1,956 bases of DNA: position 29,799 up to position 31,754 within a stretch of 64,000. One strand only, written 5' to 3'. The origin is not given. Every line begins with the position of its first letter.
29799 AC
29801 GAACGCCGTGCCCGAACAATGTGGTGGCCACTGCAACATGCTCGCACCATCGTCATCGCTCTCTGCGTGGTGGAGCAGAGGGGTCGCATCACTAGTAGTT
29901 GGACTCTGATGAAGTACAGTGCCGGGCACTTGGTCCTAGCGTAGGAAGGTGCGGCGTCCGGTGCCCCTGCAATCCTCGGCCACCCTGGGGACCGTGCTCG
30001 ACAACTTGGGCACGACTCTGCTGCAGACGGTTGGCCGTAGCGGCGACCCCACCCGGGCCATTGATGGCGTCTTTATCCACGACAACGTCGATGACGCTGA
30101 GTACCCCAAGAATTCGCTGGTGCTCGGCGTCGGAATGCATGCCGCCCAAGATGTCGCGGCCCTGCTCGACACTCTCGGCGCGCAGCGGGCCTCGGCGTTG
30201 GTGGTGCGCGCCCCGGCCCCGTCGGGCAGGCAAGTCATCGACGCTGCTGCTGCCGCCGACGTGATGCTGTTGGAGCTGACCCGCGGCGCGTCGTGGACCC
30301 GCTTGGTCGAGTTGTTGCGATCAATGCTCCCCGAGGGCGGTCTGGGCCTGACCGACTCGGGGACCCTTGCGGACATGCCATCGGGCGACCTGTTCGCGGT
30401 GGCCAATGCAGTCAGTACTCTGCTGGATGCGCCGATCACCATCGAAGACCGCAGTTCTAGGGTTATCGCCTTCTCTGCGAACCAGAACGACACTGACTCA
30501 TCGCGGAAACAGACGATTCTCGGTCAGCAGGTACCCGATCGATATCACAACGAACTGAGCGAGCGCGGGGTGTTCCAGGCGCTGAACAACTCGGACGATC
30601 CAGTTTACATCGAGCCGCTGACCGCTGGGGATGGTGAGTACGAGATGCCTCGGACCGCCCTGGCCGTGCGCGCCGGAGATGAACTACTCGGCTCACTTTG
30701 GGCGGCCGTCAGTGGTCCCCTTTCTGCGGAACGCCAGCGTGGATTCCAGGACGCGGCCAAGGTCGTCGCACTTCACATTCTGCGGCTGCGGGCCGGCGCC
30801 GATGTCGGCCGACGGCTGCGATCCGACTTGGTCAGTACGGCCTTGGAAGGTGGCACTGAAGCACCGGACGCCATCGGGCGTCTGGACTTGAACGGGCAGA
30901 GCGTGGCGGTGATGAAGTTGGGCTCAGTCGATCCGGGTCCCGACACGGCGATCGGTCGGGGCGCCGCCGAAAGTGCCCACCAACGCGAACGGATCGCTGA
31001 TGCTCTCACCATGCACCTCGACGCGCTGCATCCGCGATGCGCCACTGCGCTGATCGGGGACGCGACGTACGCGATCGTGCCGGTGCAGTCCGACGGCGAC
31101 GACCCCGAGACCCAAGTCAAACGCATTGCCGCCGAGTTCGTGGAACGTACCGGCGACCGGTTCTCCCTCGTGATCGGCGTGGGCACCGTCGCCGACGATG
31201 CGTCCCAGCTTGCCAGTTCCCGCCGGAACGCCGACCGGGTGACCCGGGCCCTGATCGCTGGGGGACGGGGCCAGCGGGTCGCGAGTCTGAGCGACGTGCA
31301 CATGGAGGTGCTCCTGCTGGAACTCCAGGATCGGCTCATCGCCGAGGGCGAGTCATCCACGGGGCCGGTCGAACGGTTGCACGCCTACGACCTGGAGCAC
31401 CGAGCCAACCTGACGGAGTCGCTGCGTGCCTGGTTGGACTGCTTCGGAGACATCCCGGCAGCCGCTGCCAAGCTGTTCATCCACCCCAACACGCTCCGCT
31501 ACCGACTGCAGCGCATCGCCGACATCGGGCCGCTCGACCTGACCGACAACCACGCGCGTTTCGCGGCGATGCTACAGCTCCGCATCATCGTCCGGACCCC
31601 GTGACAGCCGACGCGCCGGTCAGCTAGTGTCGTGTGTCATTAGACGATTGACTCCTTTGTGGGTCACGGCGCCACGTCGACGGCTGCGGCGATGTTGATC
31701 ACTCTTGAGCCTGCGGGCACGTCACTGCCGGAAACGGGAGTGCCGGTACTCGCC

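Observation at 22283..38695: Candidate undescribed PucR-activated regulon for import and breakdown of D-amino-acid-containing or N-acylated peptides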

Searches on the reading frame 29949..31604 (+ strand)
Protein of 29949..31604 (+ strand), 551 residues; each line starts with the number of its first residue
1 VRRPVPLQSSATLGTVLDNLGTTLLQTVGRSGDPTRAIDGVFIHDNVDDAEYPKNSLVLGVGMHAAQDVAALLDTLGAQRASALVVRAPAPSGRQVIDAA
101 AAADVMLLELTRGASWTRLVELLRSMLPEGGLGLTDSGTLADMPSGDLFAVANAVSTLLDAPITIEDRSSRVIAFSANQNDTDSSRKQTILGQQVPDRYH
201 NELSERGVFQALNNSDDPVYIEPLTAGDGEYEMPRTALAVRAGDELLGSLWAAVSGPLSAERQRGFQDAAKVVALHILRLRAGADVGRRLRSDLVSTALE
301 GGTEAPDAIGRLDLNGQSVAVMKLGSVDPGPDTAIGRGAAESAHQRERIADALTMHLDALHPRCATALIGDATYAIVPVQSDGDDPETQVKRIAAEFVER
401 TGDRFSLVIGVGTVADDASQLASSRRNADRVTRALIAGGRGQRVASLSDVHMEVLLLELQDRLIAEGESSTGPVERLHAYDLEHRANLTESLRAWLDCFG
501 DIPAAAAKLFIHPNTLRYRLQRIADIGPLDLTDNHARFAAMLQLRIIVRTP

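Call 3: search_protein_families(library=pfam, proteins=[window:29949-31604:+])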
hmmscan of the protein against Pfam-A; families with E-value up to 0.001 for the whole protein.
window:29949-31604:+ (551 aa): 2 families
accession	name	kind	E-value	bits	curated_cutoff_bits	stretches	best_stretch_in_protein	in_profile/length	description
PF13556.12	HTH_30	-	1.7e-20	73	27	1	488-546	1-59/59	PucR C-terminal helix-turn-helix domain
PF17853.6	GGDEF_2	-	5e-09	36.8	24.5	1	324-433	30-115/116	GGDEF-like domain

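Call 22: search_protein_families(library=ncbifam, proteins=[window:29961-31604:+], max_evalue=0.00001)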
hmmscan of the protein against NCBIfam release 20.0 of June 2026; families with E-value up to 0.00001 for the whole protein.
window:29961-31604:+ (547 aa): 2 families
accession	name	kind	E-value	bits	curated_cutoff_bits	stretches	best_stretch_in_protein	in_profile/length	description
NF058503.1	SprTransRegAdeR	equivalog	2.8e-36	125.4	700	2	370-542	223-398/403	sporulation transcriptional activator AdeR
NF008550.0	PRK11477.1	equivalog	1.1e-10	41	612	1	379-541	224-380/385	CdaR family transcriptional regulator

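Call 33: find_related_loci(query=A1, collection=genome_contigs, flank=10000)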
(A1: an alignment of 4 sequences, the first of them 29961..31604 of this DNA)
Query A1 (547 aa) in genome_contigs; peptide patterns used: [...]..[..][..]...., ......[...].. (x = any residue, [..] = any of these).
600 stretches matched a pattern (row limit reached: there are more); 466 encode a relative of the query (tblastn E <= 1e-3); the best 80 are kept; 80 distinct loci.
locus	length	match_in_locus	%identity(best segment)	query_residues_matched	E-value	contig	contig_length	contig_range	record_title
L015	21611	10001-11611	55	7-543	4e-172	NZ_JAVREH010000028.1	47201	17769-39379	Jatrophihabitans lederbergiae strain DSM 44399 NODE_28_length_47201_cov_15.219845, whole genome shotgun sequence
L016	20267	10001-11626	54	1-543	6e-172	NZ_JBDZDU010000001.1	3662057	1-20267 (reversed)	Nocardioides tweenelious strain CN2-186 contig1, whole genome shotgun sequence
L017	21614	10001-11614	53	4-543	2e-171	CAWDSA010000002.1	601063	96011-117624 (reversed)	MAG: uncultured Actinomycetota bacterium isolate MFD04935.bin.1.141 genome assembly, contig: contig_11382, whole genome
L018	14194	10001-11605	53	3-543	4e-169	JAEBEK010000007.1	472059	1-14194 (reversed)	UNVERIFIED_CONTAM: Amycolatopsis sp. cmx-4-37 cmx-4-37_NODE_7_length_472059_cov_17.579579, whole genome shotgun sequence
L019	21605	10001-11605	53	3-543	2e-169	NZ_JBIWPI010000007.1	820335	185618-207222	Amycolatopsis sp. NPDC101161 NPDC101161_277_F6.ctg-0007, whole genome shotgun sequence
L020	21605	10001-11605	53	3-543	2e-168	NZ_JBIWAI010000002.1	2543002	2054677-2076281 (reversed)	Amycolatopsis sp. NPDC098790 NPDC098790_270_F1.ctg-0002, whole genome shotgun sequence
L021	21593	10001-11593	52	7-543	1e-168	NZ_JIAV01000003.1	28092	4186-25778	Nocardioides sp. URHA0032 N538DRAFT_scaffold00012.12_C, whole genome shotgun sequence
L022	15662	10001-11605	53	3-543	2e-168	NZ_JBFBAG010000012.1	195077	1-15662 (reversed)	Amycolatopsis sp. NPDC051371 NPDC051371_122_D7.ctg-0012, whole genome shotgun sequence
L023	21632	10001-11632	54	1-545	2e-168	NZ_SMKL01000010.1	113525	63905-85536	Jiangella ureilytica strain KC603 NODE_10_length_113525_cov_49.6428, whole genome shotgun sequence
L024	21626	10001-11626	55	7-543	4e-168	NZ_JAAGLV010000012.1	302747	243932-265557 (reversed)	Streptomyces sp. SID13031 NODE_12_length_302747_cov_92.6486_ID_23/0, whole genome shotgun sequence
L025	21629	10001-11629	52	1-543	3e-168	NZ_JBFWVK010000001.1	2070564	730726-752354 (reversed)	MAG: Nocardioides sp. isolate CA_2019_TPBF_92 NODE_4_length_2070564_cov_66.218178_TPBF, whole genome shotgun sequence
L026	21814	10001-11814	53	3-543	6e-168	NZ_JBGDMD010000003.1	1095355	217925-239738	Amycolatopsis kentuckyensis strain KC20-1 3, whole genome shotgun sequence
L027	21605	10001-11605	53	3-543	1e-167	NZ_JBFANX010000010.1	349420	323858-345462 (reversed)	Amycolatopsis sp. NPDC049691 NPDC049691_52_A10.ctg-0010, whole genome shotgun sequence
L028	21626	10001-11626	52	3-547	3e-167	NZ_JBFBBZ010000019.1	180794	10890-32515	Amycolatopsis sp. NPDC051061 NPDC051061_18_B1.ctg-0019, whole genome shotgun sequence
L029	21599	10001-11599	53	7-543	1e-166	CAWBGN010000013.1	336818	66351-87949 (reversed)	MAG: uncultured Actinomycetota bacterium isolate MFD06742.bin.2.191 genome assembly, contig: contig_7575, whole genome s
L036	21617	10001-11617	54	1-543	6e-164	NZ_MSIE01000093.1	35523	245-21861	Actinophytocola xanthii strain 11-183 contig93, whole genome shotgun sequence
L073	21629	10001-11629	52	1-543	3e-156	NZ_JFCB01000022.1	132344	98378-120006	Streptomyces toyocaensis strain NRRL 15009 contig00022, whole genome shotgun sequence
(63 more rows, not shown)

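Call 38: search_protein_families(library=pfam, proteins=[L021:3445-6729:+, L021:4695-6398:+, L021:6953-8788:+, L021:6729-7859:+, L021:8811-9848:+, L015:3295-6651:+, L015:6856-8781:+, L015:11745-13211:+, L015:80-1489:+], max_evalue=0.0001)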
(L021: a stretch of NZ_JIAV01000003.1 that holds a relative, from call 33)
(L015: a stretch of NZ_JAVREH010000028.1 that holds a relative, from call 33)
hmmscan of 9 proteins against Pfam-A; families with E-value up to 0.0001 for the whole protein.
L021:3445-6729:+ (1094 aa): 8 families
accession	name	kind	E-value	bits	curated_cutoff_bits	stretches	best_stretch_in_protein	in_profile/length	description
PF00144.29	Beta-lactamase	-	7.1e-63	213.2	27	1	649-973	4-315/329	Beta-lactamase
PF00326.27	Peptidase_S9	-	4.7e-50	170.5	22.6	1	431-634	9-211/213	Prolyl oligopeptidase family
PF07676.18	PD40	-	1.5e-20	73.1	20.9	1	64-84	10-30/38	WD40-like Beta Propeller Repeat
PF20434.5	BD-FAE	-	5.9e-10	39.5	26.8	1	400-590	9-215/215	BD-FAE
PF01738.24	DLH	-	1.9e-09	37.8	21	1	472-615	83-194/217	Dienelactone hydrolase family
PF02129.25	Peptidase_S15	-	1.5e-08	35.1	23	1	398-525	13-135/262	X-Pro dipeptidyl-peptidase (S15 family)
PF12146.15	Hydrolase_4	-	1.5e-07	31.4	27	0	557-608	184-233/239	Serine aminopeptidase, S33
PF00561.26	Abhydrolase_1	-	4.5e-06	26.9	25.8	0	405-515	1-99/245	alpha/beta hydrolase fold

L021:4695-6398:+ (567 aa): 0 families

L021:6953-8788:+ (611 aa): 0 families

L021:6729-7859:+ (376 aa): 2 families
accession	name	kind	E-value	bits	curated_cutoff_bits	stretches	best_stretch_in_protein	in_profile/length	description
PF01546.33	Peptidase_M20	-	4e-23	82.8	24.6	1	67-357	1-204/206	Peptidase family M20/M25/M40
PF07687.19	M20_dimer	-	4.7e-13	49.5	21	1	165-256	2-96/107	Peptidase dimerisation domain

L021:8811-9848:+ (345 aa): 0 families

L015:3295-6651:+ (1118 aa): 9 families
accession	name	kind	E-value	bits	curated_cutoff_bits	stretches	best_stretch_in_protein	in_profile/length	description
PF00144.29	Beta-lactamase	-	1.2e-65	222.3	27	1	666-991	3-313/329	Beta-lactamase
PF00326.27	Peptidase_S9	-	1.2e-45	156.1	22.6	1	449-652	9-211/213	Prolyl oligopeptidase family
PF07676.18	PD40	-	9.4e-20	70.5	20.9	1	61-90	7-37/38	WD40-like Beta Propeller Repeat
PF01738.24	DLH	-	8e-11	42.4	21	1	498-649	91-215/217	Dienelactone hydrolase family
PF00930.27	DPPIV_N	-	2.1e-09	37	22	0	167-206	22-61/354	Dipeptidyl peptidase IV (DPP IV) N-terminal region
PF12146.15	Hydrolase_4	-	2e-07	31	27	0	576-630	185-237/239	Serine aminopeptidase, S33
PF20434.5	BD-FAE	-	5.2e-07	29.8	26.8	1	418-608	9-215/215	BD-FAE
PF00561.26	Abhydrolase_1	-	1.1e-06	29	25.8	0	423-533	1-99/245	alpha/beta hydrolase fold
PF02129.25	Peptidase_S15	-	1.1e-06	28.9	23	0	432-542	27-134/262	X-Pro dipeptidyl-peptidase (S15 family)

L015:6856-8781:+ (641 aa): 0 families

L015:11745-13211:+ (488 aa): 1 family
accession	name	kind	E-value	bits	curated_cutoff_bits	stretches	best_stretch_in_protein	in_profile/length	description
PF00144.29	Beta-lactamase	-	1.3e-63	215.6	27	1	33-360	4-322/329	Beta-lactamase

L015:80-1489:+ (469 aa): 1 family
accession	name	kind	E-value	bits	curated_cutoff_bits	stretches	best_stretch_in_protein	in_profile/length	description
PF00144.29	Beta-lactamase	-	2.6e-65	221.2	27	1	17-348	3-317/329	Beta-lactamase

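Call 67: search_protein_families(library=pfam, proteins=[L015:7825-8777:+], max_evalue=0.01)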
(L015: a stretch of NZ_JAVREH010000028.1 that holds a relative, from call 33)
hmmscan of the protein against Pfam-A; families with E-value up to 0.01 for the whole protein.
L015:7825-8777:+ (317 aa): 0 families

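Call 98: search_protein_families(library=pfam, proteins=[L019:5981-9895:+, L019:11762-13210:+, L019:14949-16235:+, L073:6920-9736:-, L073:11665-12693:-, L036:7771-9906:+, L036:11798-14956:+, L036:4121-6319:+], max_evalue=0.00001)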
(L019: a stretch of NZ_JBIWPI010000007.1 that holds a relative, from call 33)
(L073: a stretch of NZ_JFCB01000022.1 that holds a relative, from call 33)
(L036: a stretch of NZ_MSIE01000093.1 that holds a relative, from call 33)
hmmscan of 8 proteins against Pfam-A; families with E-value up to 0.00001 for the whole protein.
L019:5981-9895:+ (1304 aa): 8 families
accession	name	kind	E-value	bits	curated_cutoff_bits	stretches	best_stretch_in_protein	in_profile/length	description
PF00754.31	F5_F8_type_C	-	1.9e-38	131.9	28.2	1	729-806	4-89/127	F5/8 type C domain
PF22633.2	F5_F8_type_C_2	-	1.1e-34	119.3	27.8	2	741-814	1-81/91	NedA-like, galactose-binding domain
PF22666.2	Glyco_hydro_2_N2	-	6.3e-29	101.6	27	1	380-545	9-166/167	Glycosyl hydrolase 2 galactose-binding domain-like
PF18368.7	Ig_GlcNase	-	8.9e-20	71.2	26.3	1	1197-1298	1-105/105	Exo-beta-D-glucosaminidase Ig-fold domain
PF00703.27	Glyco_hydro_2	-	4.1e-14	53.7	23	1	560-663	5-109/109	Glycosyl hydrolases family 2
PF17786.7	Mannosidase_ig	-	1.1e-07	32.7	23.4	1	1119-1200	2-85/91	Mannosidase Ig/CBM-like domain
PF17753.7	Ig_mannosidase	-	1.9e-07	31.1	22.6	1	1217-1283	4-61/81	Ig-fold domain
PF02837.24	Glyco_hydro_2_N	-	3.3e-07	30.8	28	1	421-492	66-133/169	Glycosyl hydrolases family 2, sugar binding domain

L019:11762-13210:+ (482 aa): 2 families
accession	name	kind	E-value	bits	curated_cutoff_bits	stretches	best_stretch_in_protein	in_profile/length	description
PF02868.21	Peptidase_M4_C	-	4e-19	69.5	24.4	1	317-454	8-147/165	Thermolysin metallopeptidase, alpha-helical domain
PF01447.24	Peptidase_M4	-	2.9e-10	41.2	22.4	1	249-308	82-145/145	Thermolysin metallopeptidase, catalytic domain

L019:14949-16235:+ (428 aa): 1 family
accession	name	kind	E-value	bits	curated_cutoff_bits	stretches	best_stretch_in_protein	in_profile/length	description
PF09594.16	GT87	-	3.1e-55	188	25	1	90-321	1-237/237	Glycosyltransferase family 87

L073:6920-9736:- (938 aa): 6 families
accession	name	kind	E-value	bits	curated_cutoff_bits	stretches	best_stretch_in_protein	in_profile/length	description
PF07228.17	SpoIIE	-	6.2e-52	176.8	25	1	590-788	2-191/192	Stage II sporulation protein E (SpoIIE)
PF17203.10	sCache_3_2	-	2.1e-23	83.4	28.4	1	60-190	3-135/140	Single cache domain 3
PF13581.12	HATPase_c_2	-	7.7e-15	55.5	27.4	1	801-910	1-125/127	Histidine kinase-like ATPase domain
PF13185.12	GAF_2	-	2.9e-08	34.5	28.6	1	468-535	73-136/136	GAF domain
PF01590.32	GAF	-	8.3e-08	33.3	22.4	1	471-534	76-133/133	GAF domain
PF13492.12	GAF_3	-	2.1e-06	28.6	27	1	481-536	75-129/129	GAF domain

L073:11665-12693:- (342 aa): 1 family
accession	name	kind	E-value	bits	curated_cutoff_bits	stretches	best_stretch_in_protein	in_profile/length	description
PF02517.21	Rce1-like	-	6.8e-15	55.6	22.4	1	180-282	5-91/93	Type II CAAX prenyl endopeptidase Rce1-like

L036:7771-9906:+ (711 aa): 2 families
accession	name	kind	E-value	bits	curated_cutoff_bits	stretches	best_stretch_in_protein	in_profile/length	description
PF00512.31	HisKA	-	7.2e-09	36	26.9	1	504-562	6-61/66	His Kinase A (phospho-acceptor) domain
PF00717.28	Peptidase_S24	-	2.2e-06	27.8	23.3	1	40-107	39-103/116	Peptidase S24-like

L036:11798-14956:+ (1052 aa): 2 families
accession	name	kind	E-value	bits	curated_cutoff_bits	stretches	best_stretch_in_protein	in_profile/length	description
PF13191.12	AAA_16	-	3.4e-27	96.4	32.6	1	214-377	1-167/167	AAA ATPase domain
PF13401.12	AAA_22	-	3.6e-07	31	27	1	239-381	7-125/130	AAA domain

L036:4121-6319:+ (732 aa): 5 families
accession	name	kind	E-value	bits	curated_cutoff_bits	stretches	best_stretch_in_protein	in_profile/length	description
PF02518.31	HATPase_c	-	2.7e-28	99.1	26.4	1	606-718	1-109/111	Histidine kinase-, DNA gyrase B-, and HSP90-like ATPase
PF00512.31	HisKA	-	4.2e-20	72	26.9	1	493-560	1-65/66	His Kinase A (phospho-acceptor) domain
PF01590.32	GAF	-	5.3e-10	40.4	22.4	1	333-471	4-133/133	GAF domain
PF00672.30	HAMP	-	1.2e-09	38.8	25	1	258-305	2-48/53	HAMP domain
PF13581.12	HATPase_c_2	-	4.9e-06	27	27.4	1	608-715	29-126/127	Histidine kinase-like ATPase domain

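Call 105: search_protein_families(library=ncbifam, proteins=[L015:7825-8777:+, L015:6653-7822:+, L015:8778-9884:+, L015:11745-13211:+], max_evalue=0.001)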
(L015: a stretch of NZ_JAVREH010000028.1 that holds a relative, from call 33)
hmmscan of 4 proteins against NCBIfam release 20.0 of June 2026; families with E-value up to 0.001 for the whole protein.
L015:7825-8777:+ (317 aa): 0 families

L015:6653-7822:+ (389 aa): 40 families (the best 25 are shown)
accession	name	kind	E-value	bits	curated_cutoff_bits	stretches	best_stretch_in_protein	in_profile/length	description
NF004788.0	PRK06133.1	subfamily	5.3e-67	226.6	349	1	7-372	36-413/417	glutamate carboxypeptidase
NF005602.0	PRK07338.1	equivalog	1.9e-62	211.2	357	1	55-377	73-404/409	hydrolase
NF005678.0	PRK07473.1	equivalog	9.1e-59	199.3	386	1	16-371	12-374/376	M20/M25/M40 family metallo-hydrolase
NF006399.0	PRK08651.1-2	equivalog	5.8e-20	71.7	381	1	67-214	57-211/405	succinyl-diaminopimelate desuccinylase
NF009557.0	PRK13009.1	equivalog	8.4e-18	64.7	284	1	52-372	36-374/377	succinyl-diaminopimelate desuccinylase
TIGR01910.1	DapE-ArgE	subfamily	8.6e-18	64.7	217.6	1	70-335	58-344/373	ArgE/DapE family deacylase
TIGR01900.1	dapE-gram_pos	equivalog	2.4e-17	62.8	304.2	1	21-369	9-350/351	succinyl-diaminopimelate desuccinylase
TIGR01892.1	AcOrn-deacetyl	equivalog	5.7e-16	58.5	297.7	1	51-368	30-364/365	acetylornithine deacetylase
NF006365.0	PRK08588.1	subfamily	5.2e-15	55.6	289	1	62-324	51-331/383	succinyl-diaminopimelate desuccinylase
NF005710.0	PRK07522.1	subfamily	6e-14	52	412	1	50-372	40-388/391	acetylornithine deacetylase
NF006400.0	PRK08651.1-3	equivalog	2e-13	49.9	374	1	67-371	75-405/410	succinyl-diaminopimelate desuccinylase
NF006326.0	PRK08554.1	equivalog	3.1e-13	49.3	354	1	17-189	14-192/446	peptidase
TIGR01246.1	dapE_proteo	equivalog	4e-12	45.8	361.8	1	51-369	31-367/370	succinyl-diaminopimelate desuccinylase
NF003474.0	PRK05111.1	equivalog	1.2e-11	44.1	460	1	14-370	5-378/383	acetylornithine deacetylase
TIGR01883.1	PepT-like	hypoth_equivalog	1.5e-10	40.6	274.25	1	77-368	64-359/361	peptidase T-like protein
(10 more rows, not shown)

L015:8778-9884:+ (368 aa): 17 families
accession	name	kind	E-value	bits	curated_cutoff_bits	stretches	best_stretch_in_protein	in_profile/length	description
TIGR01928.1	menC_lowGC_arch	equivalog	6.8e-89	298.1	200.65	1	10-331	2-322/325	o-succinylbenzoate synthase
TIGR02534.1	mucon_cyclo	subfamily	3e-39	135.1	334.95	1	5-350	3-356/368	muconate/chloromuconate family cycloisomerase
NF047820.1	TalGalacDh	equivalog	4.4e-28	98.2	500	1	99-284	107-298/371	L-talarate/galactarate dehydratase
NF043002.1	HProlDhtase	equivalog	1.6e-24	86.4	500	1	1-356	1-359/366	cis-3-hydroxy-L-proline dehydratase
NF042940.1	racemase_DgcA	equivalog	2.2e-23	83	400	1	8-307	3-286/323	N-acetyl-D-Glu racemase DgcA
NF002782.0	PRK02901.1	equivalog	2.7e-20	72.6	288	1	17-343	19-292/328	o-succinylbenzoate synthase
TIGR01927.1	menC_gam_Gplu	equivalog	1.2e-19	70.8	130.55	1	10-307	2-280/307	o-succinylbenzoate synthase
NF041118.1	A_G_epim_Thtga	equivalog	1.3e-16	60.7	500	1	1-307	1-307/341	L-Ala-D/L-Glu epimerase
NF002739.0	PRK02714.1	equivalog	3.4e-14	53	259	1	145-307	122-288/320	o-succinylbenzoate synthase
NF040866.1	AraD_Arch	equivalog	9e-14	51.2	650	1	113-306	117-316/372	arabinonate dehydratase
NF040790.2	glucon_galact_dh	equivalog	1.7e-13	50.2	750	1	173-350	181-360/390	bifunctional D-gluconate/D-galactonate dehydratase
NF011708.0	PRK15129.1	equivalog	1.5e-11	43.9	343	1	11-310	9-294/321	L-Ala-D/L-Glu epimerase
NF010624.0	PRK14017.1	equivalog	2e-11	43.6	311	1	32-350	16-351/382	galactonate dehydratase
NF043051.1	ManoateDhtManD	equivalog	2.2e-09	36.6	550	1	174-358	196-382/403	D-mannonate dehydratase ManD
NF011654.0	PRK15072.1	subfamily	2.1e-08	33.5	430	1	174-358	197-382/404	D-galactonate dehydratase family protein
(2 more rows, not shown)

L015:11745-13211:+ (488 aa): 47 families (the best 25 are shown)
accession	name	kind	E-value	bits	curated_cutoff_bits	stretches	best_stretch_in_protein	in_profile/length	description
NF033085.1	bla_class_C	equivalog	5.3e-33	114.3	415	1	30-271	8-238/356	class C beta-lactamase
NF045671.1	blaPNC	exception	7e-26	91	750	1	30-270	48-278/401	PNC family class C beta-lactamase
NF052559.1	MthAcHydAcmB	equivalog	9.3e-26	90.5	550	1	30-287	13-288/391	methyl acetate hydrolase AcmB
NF033698.1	blaCSA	exception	6.3e-25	87.9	884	1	23-271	21-255/375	CSA family class C beta-lactamase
NF033700.1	blaCMA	exception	1.1e-24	87.1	887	1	27-270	26-254/375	CMA family class C beta-lactamase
NF041663.1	ampC_Sliq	exception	2e-23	82.9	860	1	35-263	33-249/378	cephalosporin-hydrolyzing class C beta-lactamase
NF000423.2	blaSRT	exception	2.4e-23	82.9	860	1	26-264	24-250/378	SRT/SST family class C beta-lactamase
NF033575.1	blaRHO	exception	2.6e-22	79.3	825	1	34-271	36-261/380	RHO family class C beta-lactamase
NF012173.1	CMY2-MIR-ACT-EC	exception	7.2e-22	77.7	680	1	32-266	34-256/380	CMY2/MIR/ACT/EC family class C beta-lactamase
NF050810.1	blaCHC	exception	9.1e-22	77.4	780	1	23-241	24-231/387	CHC family extended-spectrum class C beta-lactamase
NF033159.0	blaPAC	exception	1.1e-21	77.2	850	1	32-266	33-255/380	PAC family class C beta-lactamase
NF041665.1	blaPSZ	exception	1.7e-21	76.7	850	1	28-264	28-253/379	PSZ family class C beta-lactamase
NF000191.1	CMY2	exception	3.6e-21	75.4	800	1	32-269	34-259/381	CMY-2 family class C beta-lactamase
NF000264.2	blaOCH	exception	4.7e-21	75.2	800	1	32-266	40-263/390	OCH family extended-spectrum class C beta-lactamase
NF007943.0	PRK10662.1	equivalog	2.7e-20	72.3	266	1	28-346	34-355/380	D-alanyl-D-alanine-carboxypeptidase/endopeptidase AmpH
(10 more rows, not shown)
